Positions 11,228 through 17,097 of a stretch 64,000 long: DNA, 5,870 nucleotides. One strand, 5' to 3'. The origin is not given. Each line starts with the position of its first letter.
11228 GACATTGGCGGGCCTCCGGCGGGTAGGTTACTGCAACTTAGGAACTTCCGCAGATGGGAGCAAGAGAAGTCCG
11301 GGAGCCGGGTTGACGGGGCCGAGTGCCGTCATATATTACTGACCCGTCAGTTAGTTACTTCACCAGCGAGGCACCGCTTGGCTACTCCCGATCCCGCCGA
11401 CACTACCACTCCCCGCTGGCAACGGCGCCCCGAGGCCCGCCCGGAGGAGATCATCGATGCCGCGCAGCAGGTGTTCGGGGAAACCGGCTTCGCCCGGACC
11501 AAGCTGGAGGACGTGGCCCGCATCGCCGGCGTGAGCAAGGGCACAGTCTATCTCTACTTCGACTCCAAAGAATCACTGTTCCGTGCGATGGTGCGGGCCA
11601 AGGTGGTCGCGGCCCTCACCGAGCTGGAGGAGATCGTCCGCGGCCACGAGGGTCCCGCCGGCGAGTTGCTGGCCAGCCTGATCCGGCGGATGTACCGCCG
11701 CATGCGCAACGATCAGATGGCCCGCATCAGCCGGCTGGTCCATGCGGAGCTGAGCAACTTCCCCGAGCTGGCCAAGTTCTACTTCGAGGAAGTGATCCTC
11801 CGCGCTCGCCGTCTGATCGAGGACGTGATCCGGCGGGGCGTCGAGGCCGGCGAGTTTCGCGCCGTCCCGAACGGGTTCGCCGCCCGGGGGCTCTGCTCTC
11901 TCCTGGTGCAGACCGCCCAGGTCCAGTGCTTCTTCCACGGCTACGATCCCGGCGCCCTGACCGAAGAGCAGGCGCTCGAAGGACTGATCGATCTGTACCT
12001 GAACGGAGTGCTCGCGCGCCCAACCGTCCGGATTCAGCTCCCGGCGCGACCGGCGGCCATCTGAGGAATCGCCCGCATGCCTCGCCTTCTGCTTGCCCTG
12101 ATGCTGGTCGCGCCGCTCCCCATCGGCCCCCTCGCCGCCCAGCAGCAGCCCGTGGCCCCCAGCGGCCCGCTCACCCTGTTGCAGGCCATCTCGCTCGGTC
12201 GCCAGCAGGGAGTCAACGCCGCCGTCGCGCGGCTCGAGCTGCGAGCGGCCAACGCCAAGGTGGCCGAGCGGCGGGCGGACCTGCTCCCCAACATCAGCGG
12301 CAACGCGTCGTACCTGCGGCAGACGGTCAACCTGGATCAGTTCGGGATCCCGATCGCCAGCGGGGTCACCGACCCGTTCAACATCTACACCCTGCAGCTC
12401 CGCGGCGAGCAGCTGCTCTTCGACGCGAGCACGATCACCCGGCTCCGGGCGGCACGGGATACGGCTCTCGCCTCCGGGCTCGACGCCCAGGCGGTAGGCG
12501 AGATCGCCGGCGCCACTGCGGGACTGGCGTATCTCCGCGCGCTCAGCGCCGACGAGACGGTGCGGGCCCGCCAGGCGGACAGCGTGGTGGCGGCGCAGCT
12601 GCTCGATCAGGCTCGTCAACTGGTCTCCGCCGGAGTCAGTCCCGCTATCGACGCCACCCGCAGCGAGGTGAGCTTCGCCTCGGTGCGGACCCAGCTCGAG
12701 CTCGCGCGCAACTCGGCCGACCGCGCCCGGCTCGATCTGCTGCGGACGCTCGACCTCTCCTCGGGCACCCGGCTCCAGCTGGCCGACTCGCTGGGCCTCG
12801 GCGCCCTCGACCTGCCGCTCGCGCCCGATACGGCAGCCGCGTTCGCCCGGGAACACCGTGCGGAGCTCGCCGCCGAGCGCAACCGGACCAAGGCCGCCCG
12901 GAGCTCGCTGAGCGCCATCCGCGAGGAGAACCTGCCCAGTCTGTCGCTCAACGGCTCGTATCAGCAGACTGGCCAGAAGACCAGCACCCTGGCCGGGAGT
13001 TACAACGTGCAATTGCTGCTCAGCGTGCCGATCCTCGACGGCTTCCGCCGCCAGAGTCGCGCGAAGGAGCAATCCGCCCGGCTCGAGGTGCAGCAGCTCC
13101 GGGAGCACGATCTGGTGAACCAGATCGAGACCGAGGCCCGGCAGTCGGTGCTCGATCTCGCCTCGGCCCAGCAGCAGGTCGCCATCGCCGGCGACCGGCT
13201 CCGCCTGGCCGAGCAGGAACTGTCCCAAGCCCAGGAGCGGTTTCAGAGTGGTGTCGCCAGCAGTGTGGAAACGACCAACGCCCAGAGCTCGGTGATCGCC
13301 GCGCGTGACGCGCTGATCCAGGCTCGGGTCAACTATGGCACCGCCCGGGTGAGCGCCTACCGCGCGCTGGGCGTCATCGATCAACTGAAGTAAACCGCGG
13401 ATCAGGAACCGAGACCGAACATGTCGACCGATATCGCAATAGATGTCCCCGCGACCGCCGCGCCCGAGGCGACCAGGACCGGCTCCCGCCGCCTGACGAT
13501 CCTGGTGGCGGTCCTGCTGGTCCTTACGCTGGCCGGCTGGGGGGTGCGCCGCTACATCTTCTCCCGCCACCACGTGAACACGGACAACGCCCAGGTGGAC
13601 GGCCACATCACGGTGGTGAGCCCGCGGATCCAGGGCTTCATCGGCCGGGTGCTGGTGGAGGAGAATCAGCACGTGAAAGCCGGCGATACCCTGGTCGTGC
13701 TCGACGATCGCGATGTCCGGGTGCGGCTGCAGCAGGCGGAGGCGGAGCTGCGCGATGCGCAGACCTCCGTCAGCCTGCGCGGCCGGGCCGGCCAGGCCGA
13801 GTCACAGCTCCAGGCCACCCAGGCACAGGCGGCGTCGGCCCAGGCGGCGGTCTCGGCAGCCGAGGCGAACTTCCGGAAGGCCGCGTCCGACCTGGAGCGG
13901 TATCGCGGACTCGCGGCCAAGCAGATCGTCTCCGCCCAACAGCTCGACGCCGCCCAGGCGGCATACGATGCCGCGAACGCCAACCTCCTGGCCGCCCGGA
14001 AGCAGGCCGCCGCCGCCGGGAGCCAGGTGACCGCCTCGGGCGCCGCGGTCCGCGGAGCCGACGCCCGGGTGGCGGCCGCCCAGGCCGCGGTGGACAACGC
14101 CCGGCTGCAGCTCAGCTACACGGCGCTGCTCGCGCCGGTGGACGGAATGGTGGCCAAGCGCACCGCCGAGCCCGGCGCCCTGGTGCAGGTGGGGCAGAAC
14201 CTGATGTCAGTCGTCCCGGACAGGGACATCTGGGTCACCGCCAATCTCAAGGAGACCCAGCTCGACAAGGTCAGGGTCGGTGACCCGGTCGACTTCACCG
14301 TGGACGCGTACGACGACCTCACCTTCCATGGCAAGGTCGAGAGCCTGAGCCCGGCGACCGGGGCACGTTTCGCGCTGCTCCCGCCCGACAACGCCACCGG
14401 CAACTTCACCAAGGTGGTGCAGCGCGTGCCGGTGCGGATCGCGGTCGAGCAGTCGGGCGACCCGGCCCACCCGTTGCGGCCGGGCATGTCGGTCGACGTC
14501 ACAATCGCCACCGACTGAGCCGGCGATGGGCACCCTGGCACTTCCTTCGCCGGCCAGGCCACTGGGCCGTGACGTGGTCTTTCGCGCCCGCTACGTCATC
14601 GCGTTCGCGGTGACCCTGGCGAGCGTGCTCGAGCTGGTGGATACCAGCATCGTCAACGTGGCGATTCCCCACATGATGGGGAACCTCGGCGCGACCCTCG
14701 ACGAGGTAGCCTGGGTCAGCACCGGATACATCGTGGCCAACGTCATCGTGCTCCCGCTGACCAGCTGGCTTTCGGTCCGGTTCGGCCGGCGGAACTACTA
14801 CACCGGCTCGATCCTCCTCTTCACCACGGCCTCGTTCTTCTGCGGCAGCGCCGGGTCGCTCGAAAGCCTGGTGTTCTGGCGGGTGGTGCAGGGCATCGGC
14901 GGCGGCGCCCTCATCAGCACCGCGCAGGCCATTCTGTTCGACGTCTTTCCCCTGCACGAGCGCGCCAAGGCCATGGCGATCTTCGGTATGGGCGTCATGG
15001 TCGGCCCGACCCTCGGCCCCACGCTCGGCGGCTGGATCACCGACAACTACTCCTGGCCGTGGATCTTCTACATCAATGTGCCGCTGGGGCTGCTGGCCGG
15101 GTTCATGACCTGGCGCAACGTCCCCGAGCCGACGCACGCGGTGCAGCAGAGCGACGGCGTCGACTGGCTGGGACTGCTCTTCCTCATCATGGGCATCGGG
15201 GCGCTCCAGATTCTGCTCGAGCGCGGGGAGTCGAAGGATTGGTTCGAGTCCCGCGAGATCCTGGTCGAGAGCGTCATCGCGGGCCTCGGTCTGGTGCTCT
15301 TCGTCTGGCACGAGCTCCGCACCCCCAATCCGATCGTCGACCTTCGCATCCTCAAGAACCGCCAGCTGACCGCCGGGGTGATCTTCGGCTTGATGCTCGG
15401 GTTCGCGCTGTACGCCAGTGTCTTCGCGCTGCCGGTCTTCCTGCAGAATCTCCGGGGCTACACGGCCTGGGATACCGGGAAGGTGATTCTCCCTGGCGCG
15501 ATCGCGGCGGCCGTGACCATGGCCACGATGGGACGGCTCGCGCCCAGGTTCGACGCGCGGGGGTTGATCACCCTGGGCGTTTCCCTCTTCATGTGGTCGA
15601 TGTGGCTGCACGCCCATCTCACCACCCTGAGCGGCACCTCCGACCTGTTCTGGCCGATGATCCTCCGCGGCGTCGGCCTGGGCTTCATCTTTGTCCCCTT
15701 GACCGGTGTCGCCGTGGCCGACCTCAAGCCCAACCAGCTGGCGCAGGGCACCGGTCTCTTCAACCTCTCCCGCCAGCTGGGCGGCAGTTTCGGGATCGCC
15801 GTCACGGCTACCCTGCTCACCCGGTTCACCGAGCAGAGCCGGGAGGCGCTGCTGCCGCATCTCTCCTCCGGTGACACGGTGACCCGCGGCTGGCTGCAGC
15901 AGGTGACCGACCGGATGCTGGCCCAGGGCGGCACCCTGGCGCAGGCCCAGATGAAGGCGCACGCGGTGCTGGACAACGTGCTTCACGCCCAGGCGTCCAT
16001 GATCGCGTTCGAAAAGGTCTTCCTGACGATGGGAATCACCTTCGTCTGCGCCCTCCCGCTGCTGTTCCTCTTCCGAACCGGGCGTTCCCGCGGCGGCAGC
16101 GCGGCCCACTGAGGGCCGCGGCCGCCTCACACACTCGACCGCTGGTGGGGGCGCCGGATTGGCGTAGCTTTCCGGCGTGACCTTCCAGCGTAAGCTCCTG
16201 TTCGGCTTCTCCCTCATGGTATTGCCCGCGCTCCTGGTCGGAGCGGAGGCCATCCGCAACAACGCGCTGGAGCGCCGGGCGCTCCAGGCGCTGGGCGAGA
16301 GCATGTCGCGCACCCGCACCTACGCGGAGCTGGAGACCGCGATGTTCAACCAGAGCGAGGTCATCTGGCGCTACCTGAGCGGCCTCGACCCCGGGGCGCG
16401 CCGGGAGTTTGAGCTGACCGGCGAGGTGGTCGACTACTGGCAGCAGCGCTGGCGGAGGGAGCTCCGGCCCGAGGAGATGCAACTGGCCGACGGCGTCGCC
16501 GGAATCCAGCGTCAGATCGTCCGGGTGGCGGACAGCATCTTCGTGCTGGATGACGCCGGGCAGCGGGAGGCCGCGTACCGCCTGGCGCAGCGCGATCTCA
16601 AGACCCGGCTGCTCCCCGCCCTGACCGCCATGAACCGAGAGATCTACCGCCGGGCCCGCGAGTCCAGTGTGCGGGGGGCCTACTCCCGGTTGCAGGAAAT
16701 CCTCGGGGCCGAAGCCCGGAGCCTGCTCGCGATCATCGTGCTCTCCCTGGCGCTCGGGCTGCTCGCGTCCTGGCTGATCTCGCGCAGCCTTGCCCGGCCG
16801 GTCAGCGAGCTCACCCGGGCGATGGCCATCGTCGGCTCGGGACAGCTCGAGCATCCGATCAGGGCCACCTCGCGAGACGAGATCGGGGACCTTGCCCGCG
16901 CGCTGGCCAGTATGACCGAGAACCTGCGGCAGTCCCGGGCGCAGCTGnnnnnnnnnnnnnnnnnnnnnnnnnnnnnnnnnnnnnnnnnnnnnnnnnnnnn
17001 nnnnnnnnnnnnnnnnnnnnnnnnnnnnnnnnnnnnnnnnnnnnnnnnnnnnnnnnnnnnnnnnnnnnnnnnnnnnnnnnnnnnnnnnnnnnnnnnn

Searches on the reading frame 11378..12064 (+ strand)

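Call 24: search_protein_families(library=pfam, proteins=[window:11378-12064:+])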
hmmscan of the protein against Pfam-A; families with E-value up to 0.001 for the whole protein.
window:11378-12064:+ (228 aa): 5 families
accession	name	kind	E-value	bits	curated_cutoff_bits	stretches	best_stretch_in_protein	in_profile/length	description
PF00440.29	TetR_N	-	1.5e-17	63.5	24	1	25-71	1-47/47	Bacterial regulatory proteins, tetR family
PF14246.11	TetR_C_7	-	1.2e-13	51.6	22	1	97-200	2-106/119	AefR-like transcriptional repressor, C-terminal domain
PF16859.10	TetR_C_11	-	2.5e-07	31.5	32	1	98-178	11-92/113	Tetracyclin repressor-like, C-terminal domain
PF00356.27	LacI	-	7e-05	23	27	1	43-83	2-41/46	Bacterial regulatory proteins, lacI family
PF17932.6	TetR_C_24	-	0.00031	21.4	26.4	1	93-180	3-88/114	Tetracyclin repressor-like, C-terminal domain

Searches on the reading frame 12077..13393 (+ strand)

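Call 24: search_protein_families(library=pfam, proteins=[window:12077-13393:+])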
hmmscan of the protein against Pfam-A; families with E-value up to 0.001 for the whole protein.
window:12077-13393:+ (438 aa): 1 family
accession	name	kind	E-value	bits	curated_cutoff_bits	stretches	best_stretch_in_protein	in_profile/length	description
PF02321.23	OEP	-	7.9e-39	133.8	22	2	251-432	2-187/187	Outer membrane efflux protein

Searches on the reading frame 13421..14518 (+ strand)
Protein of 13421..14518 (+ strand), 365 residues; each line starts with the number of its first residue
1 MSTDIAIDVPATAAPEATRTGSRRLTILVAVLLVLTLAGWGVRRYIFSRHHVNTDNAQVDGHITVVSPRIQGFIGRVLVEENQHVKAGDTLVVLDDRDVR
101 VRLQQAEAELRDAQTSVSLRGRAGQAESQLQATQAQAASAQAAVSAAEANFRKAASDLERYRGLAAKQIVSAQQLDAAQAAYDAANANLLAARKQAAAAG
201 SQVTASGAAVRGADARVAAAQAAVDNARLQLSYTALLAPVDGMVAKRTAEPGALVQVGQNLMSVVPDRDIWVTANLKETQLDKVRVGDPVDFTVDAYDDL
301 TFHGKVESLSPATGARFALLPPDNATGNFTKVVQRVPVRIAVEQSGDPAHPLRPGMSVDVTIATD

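Call 24: search_protein_families(library=pfam, proteins=[window:13421-14518:+])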
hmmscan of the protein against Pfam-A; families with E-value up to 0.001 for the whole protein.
window:13421-14518:+ (365 aa): 4 families
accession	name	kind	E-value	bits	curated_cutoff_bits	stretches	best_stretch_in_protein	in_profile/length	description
PF16576.10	HlyD_D23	-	8.7e-22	77.9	30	1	184-312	58-187/214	Barrel-sandwich domain of CusB or HlyD membrane-fusion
PF13437.12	HlyD_3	-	2.8e-20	73.5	22.2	1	236-355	2-106/106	HlyD family secretion protein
PF00529.27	CusB_dom_1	-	4e-14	53.1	26.5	1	150-363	12-88/89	Cation efflux system protein CusB domain 1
PF13533.13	Biotin_lipoyl_2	-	2.1e-06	27.8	29.8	1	66-95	3-32/32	Biotin-lipoyl like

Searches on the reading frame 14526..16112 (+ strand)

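Call 7: search_protein_families(library=pfam, proteins=[window:14526-16112:+])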
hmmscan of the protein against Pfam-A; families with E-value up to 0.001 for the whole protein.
window:14526-16112:+ (528 aa): 2 families
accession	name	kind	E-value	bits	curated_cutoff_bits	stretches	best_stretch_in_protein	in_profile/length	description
PF07690.21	MFS_1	-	2.9e-61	207.8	33.4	1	30-423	2-346/347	Major Facilitator Superfamily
PF00083.30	Sugar_tr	-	2.7e-06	27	22.3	1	24-201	254-439/452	Sugar (and other) transporter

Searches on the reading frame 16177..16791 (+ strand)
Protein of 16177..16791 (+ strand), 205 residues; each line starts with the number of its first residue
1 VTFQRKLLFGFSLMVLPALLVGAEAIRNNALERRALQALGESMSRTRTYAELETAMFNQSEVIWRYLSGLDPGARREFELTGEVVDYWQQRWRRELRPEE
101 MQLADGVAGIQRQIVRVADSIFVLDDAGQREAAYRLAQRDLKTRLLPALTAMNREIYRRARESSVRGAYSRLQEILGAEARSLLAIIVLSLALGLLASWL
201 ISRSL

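Call 54: search_protein_families(library=pfam, proteins=[window:16177-16791:+], max_evalue=10)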
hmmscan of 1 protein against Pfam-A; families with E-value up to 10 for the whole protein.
seq(205 aa): 1 family
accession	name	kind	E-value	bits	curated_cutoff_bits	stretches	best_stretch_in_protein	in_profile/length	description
PF08708.16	PriCT_1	-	0.12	12.4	21.1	1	27-55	13-41/67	Primase C terminal 1 (PriCT-1)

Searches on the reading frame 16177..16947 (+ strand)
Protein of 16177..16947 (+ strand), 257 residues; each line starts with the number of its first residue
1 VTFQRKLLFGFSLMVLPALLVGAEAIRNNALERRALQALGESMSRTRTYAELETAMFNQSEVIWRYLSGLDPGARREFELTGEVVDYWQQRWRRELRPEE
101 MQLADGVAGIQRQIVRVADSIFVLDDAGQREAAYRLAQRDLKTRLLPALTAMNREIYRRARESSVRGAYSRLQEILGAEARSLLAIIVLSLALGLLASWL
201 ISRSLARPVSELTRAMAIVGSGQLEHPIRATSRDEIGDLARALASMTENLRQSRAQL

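Call 90: find_homologous_proteins(query=window:16177-16947:+, max_evalue=0.00001)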
Query seq(257 aa) (257 aa): 222 proteins with E <= 0.00001 among 8000 candidates; the best 120 are listed.
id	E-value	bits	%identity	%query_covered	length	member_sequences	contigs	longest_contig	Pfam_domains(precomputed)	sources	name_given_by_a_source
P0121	6.2e-120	417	80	100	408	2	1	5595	PF00672.31,PF00512.32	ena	-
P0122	3.2e-117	408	76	100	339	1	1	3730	PF00672.31,PF00512.32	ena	-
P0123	2.3e-114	399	79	93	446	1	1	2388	PF00672.31,PF02518.32,PF00512.32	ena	-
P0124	1.0e-113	397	75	100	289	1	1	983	PF00672.31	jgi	jgi:HAMP domain-containing protein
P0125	1.3e-111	390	77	96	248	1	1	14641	PF00672.31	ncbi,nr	ncbi:MAG TPA: HAMP domain-containing protein, partial [Gemmatimonadales bacterium]|nr:HAMP domain-co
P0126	3.7e-111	388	72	100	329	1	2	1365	PF00672.31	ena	-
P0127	6.4e-111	388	78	95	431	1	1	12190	PF00672.31,PF02518.32,PF00512.32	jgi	-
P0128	1.1e-110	387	72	100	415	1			PF00672.31,PF00512.32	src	-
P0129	6.1e-108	378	72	100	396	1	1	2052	PF00672.31,PF00512.32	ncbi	-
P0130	1.0e-107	377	71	100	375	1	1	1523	PF00672.31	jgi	jgi:HAMP domain-containing protein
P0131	1.4e-107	377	70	100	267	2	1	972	PF00672.31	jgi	jgi:HAMP domain-containing protein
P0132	1.8e-107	376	77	95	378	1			PF00672.31,PF00512.32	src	-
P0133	3.1e-105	369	77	90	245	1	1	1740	PF00672.31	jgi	jgi:HAMP domain-containing protein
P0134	1.1e-103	364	68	100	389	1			PF00672.31,PF00512.32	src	-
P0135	4.3e-103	362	73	95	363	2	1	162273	PF00672.31,PF00512.32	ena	-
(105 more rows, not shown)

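Call 96: predict_structure(alignment_id=A2)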
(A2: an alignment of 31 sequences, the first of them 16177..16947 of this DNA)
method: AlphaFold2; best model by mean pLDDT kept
length: 257 residues; sequences in the alignment: 31
mean_pLDDT: 85.3   pTM: 0.57
mean pLDDT of the five models: 85.3, 83.3, 79.7, 79.3, 79.2
residues with pLDDT >= 90: 106; 70-90: 136; 50-70: 15; < 50: 0
segments of 3 or more residues with pLDDT < 50: none
pLDDT, mean of each block of 10 residues (from residue 1): 72 73 73 73 87 97 92 92 98 92 96 98 95 98 97 93 72 70 79 80 75 84 82 79 87 84
secondary structure, 60 per line:
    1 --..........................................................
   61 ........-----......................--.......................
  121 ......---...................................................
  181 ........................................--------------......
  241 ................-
elements in order: H3-68 H74-95 H98-126 H130-220 H235-256
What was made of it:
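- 16177..17634 (+): Sensor histidine kinase: TM1, a periplasmic four-helix bundle (about residues 25-178), TM2, HAMP, HisKA and HATPase. Its stop overlaps the activator's start by 4 nt. AlphaFold2 model with mean pLDDT 85, all-helical (call 96).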

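Call 98: fold_search(model_id=the predicted structure, library=pdb)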
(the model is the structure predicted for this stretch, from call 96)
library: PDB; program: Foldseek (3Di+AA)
matches with E <= 10: 685; with E <= 0.001: 0
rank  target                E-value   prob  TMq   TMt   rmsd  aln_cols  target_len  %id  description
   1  8c5v_I                1.4e-03  1.00  0.60  0.34   6.7       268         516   13  Chemotaxis core signalling unit from E protein lysed E. coli cells (released 2023-09-13)
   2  6yue                  2.1e-03  1.00  0.27  0.30  13.9       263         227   16  Fragment of nitrate/nitrite sensor histidine kinase NarQ (R50S variant) (released 2020-05-06)
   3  5jeq                  5.5e-03  1.00  0.42  0.47  11.3       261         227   13  Fragment of nitrate/nitrite sensor histidine kinase NarQ (R50K) in symmetric apo state (released 2017-05-31)
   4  5jef_A                6.7e-03  1.00  0.32  0.36  14.3       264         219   17  Fragment of nitrate/nitrite sensor histidine kinase NarQ (WT) in asymmetric holo state (released 2017-05-31)
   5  5jgp                  6.7e-03  0.99  0.30  0.33  13.1       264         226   18  Crystal structure of the nitrate/nitrite sensor NarQ fragment bound with iodide ions (released 2017-05-31)
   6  5jef_B                7.8e-03  1.00  0.40  0.45  11.0       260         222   16  Fragment of nitrate/nitrite sensor histidine kinase NarQ (WT) in asymmetric holo state (released 2017-05-31)
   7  5iji                  7.8e-03  1.00  0.32  0.35  13.6       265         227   17  Fragment of nitrate/nitrite sensor histidine kinase NarQ (WT) in symmetric holo state (released 2017-05-31)
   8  9a65_A                1.4e-02  1.00  0.49  0.26   8.4       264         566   16  Integrative model of YVAQ-MCPB by crosslinking MS and deep learning (released 2024-09-18)
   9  5xua_C                2.6e-02  1.00  0.41  0.70   3.3       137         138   13  The ligand-free dimer of chemoreceptor MCP2201 ligand binding domain (released 2018-06-27)
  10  4k0d_B                8.2e-02  1.00  0.47  0.78   2.7       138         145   15  Periplasmic sensor domain of sensor histidine kinase, Adeh_2942 (released 2013-06-12)
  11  8bsb_A                9.6e-02  1.00  0.47  0.72   3.3       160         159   12  Vc1313-LBD bound to D-lysine (released 2023-06-07)
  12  8bsa_A                1.0e-01  1.00  0.47  0.72   3.4       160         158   12  Vc1313-LBD bound to D-arginine (released 2023-06-07)
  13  4k0d_A                1.0e-01  1.00  0.42  0.70   3.9       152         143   14  Periplasmic sensor domain of sensor histidine kinase, Adeh_2942 (released 2013-06-12)
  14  8bsa_B                1.4e-01  1.00  0.45  0.68   3.6       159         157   14  Vc1313-LBD bound to D-arginine (released 2023-06-07)
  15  5xua_A                1.4e-01  1.00  0.41  0.67   3.7       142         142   13  The ligand-free dimer of chemoreceptor MCP2201 ligand binding domain (released 2018-06-27)
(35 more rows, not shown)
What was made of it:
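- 16177..17634 (+): Best fold matches are NarQ and Tar-type four-helix-bundle sensors (call 98).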
